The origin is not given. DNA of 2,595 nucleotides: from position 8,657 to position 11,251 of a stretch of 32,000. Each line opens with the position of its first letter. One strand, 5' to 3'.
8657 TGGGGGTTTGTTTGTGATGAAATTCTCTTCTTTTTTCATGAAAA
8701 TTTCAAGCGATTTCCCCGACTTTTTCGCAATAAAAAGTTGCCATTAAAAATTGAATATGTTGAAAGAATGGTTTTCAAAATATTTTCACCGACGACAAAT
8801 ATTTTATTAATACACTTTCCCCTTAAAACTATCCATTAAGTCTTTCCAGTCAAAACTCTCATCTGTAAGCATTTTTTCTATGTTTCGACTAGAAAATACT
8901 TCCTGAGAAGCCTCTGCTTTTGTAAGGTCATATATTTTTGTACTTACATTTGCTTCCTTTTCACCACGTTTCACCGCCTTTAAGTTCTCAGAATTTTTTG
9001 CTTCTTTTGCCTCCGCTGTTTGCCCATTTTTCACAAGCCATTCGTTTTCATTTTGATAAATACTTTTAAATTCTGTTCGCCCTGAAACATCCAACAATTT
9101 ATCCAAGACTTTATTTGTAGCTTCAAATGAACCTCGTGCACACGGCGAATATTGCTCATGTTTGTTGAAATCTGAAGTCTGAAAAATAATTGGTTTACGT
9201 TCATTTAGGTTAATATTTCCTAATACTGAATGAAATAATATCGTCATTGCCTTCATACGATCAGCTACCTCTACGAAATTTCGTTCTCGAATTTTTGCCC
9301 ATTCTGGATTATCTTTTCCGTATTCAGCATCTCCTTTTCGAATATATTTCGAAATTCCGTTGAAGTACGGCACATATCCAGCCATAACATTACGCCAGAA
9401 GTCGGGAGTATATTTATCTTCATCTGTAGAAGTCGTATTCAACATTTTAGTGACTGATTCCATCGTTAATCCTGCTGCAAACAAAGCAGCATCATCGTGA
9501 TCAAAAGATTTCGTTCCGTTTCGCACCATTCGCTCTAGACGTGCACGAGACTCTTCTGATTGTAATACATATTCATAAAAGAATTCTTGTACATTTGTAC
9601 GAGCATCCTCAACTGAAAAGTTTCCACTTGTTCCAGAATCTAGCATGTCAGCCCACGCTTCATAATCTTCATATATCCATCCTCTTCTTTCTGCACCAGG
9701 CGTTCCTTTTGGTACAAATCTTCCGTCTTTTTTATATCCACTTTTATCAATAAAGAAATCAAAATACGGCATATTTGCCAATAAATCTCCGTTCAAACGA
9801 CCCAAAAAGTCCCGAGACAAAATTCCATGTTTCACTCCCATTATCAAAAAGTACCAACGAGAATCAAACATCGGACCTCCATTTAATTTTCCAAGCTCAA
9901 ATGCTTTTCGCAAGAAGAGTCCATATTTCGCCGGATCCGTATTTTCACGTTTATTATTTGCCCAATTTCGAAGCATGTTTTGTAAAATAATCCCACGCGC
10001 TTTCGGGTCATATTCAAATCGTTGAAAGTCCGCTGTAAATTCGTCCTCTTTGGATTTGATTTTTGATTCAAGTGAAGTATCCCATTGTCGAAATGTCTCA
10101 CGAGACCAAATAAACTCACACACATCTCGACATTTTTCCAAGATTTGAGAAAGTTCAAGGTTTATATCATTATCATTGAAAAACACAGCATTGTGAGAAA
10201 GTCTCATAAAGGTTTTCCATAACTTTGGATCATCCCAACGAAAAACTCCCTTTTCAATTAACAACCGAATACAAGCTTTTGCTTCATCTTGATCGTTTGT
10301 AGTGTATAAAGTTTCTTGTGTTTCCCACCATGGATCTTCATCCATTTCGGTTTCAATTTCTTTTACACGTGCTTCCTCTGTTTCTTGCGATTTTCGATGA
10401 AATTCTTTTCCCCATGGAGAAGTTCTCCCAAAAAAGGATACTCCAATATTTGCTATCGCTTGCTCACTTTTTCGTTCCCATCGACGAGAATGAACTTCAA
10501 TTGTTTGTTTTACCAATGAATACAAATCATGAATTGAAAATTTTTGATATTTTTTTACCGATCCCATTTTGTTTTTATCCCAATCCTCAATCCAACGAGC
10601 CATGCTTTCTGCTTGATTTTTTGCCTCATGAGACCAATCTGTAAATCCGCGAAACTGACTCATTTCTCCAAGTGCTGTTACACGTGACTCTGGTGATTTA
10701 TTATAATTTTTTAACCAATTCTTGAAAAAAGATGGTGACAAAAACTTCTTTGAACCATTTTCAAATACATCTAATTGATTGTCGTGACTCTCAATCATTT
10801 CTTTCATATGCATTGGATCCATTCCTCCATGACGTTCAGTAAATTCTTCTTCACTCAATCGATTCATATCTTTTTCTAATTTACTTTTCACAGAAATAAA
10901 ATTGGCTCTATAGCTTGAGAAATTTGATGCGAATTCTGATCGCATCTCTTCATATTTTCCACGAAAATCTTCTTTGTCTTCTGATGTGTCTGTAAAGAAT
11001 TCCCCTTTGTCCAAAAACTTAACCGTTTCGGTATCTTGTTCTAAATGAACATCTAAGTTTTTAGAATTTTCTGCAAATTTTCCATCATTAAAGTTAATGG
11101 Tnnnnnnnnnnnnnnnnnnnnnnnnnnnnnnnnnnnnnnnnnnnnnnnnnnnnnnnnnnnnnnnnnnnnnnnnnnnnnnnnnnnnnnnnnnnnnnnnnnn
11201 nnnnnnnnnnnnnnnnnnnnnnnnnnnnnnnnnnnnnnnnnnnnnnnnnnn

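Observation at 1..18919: Co-directional block of five large or unknown envelope genes may form an uncharacterised cell-surface or host-contact system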

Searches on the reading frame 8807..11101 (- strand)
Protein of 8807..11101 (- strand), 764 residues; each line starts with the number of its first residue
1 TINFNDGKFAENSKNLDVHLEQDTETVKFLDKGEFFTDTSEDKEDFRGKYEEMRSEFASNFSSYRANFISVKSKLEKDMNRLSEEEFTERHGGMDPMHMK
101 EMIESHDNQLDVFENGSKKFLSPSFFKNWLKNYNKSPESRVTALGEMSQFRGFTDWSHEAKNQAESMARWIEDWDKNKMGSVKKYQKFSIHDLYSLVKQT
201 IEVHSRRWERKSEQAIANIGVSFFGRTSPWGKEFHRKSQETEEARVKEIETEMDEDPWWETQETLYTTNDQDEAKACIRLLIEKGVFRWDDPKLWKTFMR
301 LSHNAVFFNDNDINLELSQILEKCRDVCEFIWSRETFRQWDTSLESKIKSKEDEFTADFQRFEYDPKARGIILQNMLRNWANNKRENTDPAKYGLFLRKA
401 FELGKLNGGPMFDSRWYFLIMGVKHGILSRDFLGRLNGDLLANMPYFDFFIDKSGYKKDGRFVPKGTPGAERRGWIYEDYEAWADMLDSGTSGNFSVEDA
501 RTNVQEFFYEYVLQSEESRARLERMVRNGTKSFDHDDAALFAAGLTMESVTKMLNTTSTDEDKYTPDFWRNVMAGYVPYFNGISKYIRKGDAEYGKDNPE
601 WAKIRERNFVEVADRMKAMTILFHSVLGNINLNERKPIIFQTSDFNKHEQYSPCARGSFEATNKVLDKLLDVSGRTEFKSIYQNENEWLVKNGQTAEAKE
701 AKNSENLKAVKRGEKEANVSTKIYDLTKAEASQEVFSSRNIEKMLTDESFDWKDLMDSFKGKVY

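Call 36: find_homologous_proteins(query=A2, max_evalue=0.001)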
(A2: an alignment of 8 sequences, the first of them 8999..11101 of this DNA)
Query A2 (8 sequences) (701 aa, profile of the alignment): 4 proteins with E <= 0.001 among 6140 candidates.
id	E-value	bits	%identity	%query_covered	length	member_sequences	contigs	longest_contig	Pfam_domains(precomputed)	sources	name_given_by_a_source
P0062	2.4e-223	762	62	100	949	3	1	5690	-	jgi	-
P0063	7.1e-204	697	64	88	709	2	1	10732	-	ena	-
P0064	3.3e-46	176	25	58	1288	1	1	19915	-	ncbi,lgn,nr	ncbi:hypothetical protein HZA40_03095 [Candidatus Peregrinibacteria bacterium]|nr:hypothetical prote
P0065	8.4e-35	139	24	57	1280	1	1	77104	-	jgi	-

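Call 52: search_solved_structures(query=A2, max_evalue=10)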
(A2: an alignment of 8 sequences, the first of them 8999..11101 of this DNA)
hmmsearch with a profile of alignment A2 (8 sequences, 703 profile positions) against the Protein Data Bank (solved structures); distinct sequences matched with E-value up to 10: 1.
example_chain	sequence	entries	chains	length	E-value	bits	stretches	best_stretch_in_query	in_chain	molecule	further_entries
6h9l_A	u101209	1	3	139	0.99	10.9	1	19-81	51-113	Uncharacterized protein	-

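Call 55: find_encoding_contigs(protein=P0065, flank=10000, max_places=2)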
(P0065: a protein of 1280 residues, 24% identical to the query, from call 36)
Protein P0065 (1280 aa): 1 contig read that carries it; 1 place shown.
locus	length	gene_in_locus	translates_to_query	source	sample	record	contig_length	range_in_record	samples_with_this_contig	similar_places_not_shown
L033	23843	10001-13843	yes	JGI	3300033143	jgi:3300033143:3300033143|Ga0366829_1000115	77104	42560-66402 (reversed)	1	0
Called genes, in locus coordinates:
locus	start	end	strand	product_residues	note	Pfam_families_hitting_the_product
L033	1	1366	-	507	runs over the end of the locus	PF02142:MGS, PF01808:AICARFT_IMPCHas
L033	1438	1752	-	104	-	PF01809:YidD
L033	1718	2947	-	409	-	PF01476:LysM, PF23473:LysM3_LYK4_5 (faint), PF01476:LysM, PF01551:Peptidase_M23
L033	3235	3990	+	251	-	-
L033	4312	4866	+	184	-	-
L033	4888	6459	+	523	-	-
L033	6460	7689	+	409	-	-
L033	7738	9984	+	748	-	-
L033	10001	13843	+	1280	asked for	-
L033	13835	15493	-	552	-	PF07973:tRNA_SAD, PF00587:tRNA-synt_2b, PF03129:HGTP_anticodon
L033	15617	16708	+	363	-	PF02463:SMC_N, PF13175:AAA_15, PF13476:AAA_23, PF13514:AAA_27 (weak), PF13555:AAA_29 (faint), PF13304:AAA_21 (weak)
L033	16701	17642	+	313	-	PF13367:PrsW-protease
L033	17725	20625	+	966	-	PF00005:ABC_tran (faint), PF02463:SMC_N (faint), PF13175:AAA_15 (faint), PF13191:AAA_16 (faint), PF13304:AAA_21 (faint), PF13555:AAA_29 (faint), PF17760:UvrA_inter, PF17755:UvrA_DNA-bind, +1 more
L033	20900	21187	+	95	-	PF12728:HTH_17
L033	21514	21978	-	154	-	PF10543:ORF6N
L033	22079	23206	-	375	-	-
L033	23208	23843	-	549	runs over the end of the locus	-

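Call 56: find_encoding_contigs(protein=P0064, flank=10000, max_places=2)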
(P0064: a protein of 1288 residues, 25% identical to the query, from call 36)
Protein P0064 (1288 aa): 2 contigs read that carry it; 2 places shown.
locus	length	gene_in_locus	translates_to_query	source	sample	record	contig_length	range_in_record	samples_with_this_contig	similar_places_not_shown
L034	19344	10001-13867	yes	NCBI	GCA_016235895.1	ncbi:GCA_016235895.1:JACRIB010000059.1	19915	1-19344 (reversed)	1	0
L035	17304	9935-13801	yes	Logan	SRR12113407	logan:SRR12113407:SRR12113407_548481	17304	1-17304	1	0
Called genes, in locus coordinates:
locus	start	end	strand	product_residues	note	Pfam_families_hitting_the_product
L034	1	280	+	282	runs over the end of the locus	?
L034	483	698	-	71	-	PF01809:YidD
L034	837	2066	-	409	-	PF01476:LysM, PF23473:LysM3_LYK4_5 (faint), PF01476:LysM (weak), PF01551:Peptidase_M23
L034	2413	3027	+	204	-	PF01250:Ribosomal_S6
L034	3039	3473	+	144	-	PF00436:SSB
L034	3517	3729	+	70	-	PF01084:Ribosomal_S18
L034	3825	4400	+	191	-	-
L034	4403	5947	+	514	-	-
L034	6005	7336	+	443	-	-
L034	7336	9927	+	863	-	-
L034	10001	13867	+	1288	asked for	-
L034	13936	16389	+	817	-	-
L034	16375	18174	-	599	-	PF07973:tRNA_SAD, PF00587:tRNA-synt_2b, PF03129:HGTP_anticodon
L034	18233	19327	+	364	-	PF02463:SMC_N, PF13175:AAA_15, PF13476:AAA_23, PF00931:NB-ARC (faint), PF13304:AAA_21 (weak)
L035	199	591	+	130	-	-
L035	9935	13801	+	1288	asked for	-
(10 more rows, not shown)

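Call 66: predict_structure(alignment_id=A3)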
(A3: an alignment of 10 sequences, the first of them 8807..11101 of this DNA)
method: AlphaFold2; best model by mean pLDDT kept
length: 764 residues; sequences in the alignment: 10
mean_pLDDT: 67.7   pTM: 0.55
mean pLDDT of the five models: 67.7, 67.4, 66.4, 66.0, 61.7
residues with pLDDT >= 90: 30; 70-90: 363; 50-70: 250; < 50: 121
segments of 3 or more residues with pLDDT < 50: 1-9, 20-41, 173-209, 406-408, 558-561, 642-651, 689-717
pLDDT, mean of each block of 10 residues (from residue 1): 42 51 34 32 58 76 77 78 73 68 72 72 74 62 60 60 61 41 30 39 42 55 50 64 77 82 86 85 77 77 66 64 68 66 66 69 70 86 77 78 58 79 81 60 58 74 85 73 79 78 77 74 69 64 81 62 65 83 88 90 91 88 70 54 43 64 87 82 56 43 39 48 71 87 89 84 72
secondary structure, 60 per line:
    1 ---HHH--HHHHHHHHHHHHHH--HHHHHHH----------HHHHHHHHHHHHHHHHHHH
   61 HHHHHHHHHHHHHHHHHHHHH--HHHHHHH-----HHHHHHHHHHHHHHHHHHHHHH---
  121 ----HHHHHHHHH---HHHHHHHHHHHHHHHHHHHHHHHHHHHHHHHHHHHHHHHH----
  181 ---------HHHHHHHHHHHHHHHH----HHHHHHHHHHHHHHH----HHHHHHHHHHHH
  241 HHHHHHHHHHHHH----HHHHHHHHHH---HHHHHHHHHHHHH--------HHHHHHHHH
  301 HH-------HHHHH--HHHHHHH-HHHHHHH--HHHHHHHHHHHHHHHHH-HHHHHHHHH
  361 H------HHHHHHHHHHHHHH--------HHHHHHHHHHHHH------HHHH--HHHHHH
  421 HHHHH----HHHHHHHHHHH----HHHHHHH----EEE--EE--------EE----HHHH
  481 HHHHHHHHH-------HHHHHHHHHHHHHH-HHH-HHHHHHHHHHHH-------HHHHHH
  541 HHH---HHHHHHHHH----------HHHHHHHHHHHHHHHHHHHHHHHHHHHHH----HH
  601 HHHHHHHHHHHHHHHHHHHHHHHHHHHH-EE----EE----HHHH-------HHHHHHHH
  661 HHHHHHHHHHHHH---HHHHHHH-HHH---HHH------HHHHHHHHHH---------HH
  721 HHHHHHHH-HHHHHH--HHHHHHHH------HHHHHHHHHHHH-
elements in order (helices of 4 or more, strands of 3 or more residues): H9-22 H25-31 H42-81 H84-90 H96-117 H125-133 H137-176 H190-205 H210-224 H229-253 H258-267 H271-283 H292-302 H310-314 H317-323 H325-331 H334-350 H352-361 H368-381 H390-402 H409-412 H415-425 H430-440 H445-451 E456-458 H477-489 H497-510 H516-527 H535-543 H547-555 H566-594 H599-628 H642-645 H653-673 H677-683 H700-709 H719-728 H730-735 H738-745 H752-763
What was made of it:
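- On HEAT/ARM alpha-solenoid scaffolds: The g1763 C-terminal model is all-alpha (pLDDT 68; call 66).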

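Call 68: fold_search(model_id=the predicted structure, library=pdb)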
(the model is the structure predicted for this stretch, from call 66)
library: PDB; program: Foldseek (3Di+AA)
matches with E <= 10: 267; with E <= 0.001: 0
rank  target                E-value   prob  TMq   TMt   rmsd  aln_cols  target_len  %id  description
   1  2x19_B                1.5e-02  0.57  0.12  0.11  26.1       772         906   11  Crystal structure of Importin13 - RanGTP complex (released 2010-02-16)
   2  3zjy_B                2.5e-02  0.35  0.11  0.10  25.8       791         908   11  Crystal Structure of Importin 13 - RanGTP - eIF1A complex (released 2013-04-10)
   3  8tar_O                4.0e-02  0.51  0.14  0.14  21.6       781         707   11  APC/C-CDH1-UBE2C-Ubiquitin-CyclinB-NTD (released 2023-09-27)
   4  9bv1_U                4.7e-02  0.28  0.11  0.10  28.8       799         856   11  M2A Midnolin-Proteasome (translocating) (released 2025-06-11)
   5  8ftk                  6.1e-02  0.28  0.12  0.08  24.7       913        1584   11  Chaetomium thermophilum SETX (Full-length) (released 2023-10-25)
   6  3w3v                  6.6e-02  0.21  0.10  0.08  28.2       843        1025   10  Crystal structure of Kap121p mutant D353K/E396K/D438K (released 2013-04-10)
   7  9mbp_U                7.1e-02  0.23  0.11  0.10  30.1       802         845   11  Substrate-engaged human 26S proteasome bound to midnolin with RPT1 at top of spiral staircase (released 2026-03-25)
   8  5ysu_C                8.9e-02  0.30  0.13  0.11  25.0       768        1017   10  Plumbagin in complex with CRM1-RanM189D-RanBP1 (released 2018-11-21)
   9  9ogb_A                1.0e-01  0.25  0.13  0.10  23.9       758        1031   10  Cryo-EM structure of human exportin-1 conjugated with selinexor and bound to yeast RAN-GTP and human ASB8-ELOB/C (released 2025-11-26)
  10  9k1w_C                1.0e-01  0.10  0.08  0.07  34.6       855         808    8  Structure of the SF3B core, harboring the K700E mutation in SF3B1, in complex with intron-U2 snRNA (released 2025-09-03)
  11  8qyz_C                1.1e-01  0.28  0.11  0.10  21.7       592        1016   12  Crystal structure of hiNES2 in complex with Xpo1 and RanGTP (released 2024-11-06)
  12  6q6g_O                1.2e-01  0.28  0.13  0.14  21.2       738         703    8  Cryo-EM structure of the APC/C-Cdc20-Cdk2-cyclinA2-Cks2 complex, the D1 box class (released 2019-09-11)
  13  9gaw_O                1.2e-01  0.38  0.13  0.14  21.2       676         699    9  High-resolution structure of the Anaphase-promoting complex/cyclosome (APC/C) bound to co-activator Cdh1 (released 2024-08-14)
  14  4hav_C                1.2e-01  0.18  0.10  0.08  26.5       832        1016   11  Crystal structure of CRM1 inhibitor Anguinomycin A in complex with CRM1-Ran-RanBP1 (released 2013-01-09)
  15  8huf_C                1.4e-01  0.21  0.10  0.09  23.9       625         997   10  B28 in complex with CRM1-Ran-RanBP1 (released 2023-12-27)
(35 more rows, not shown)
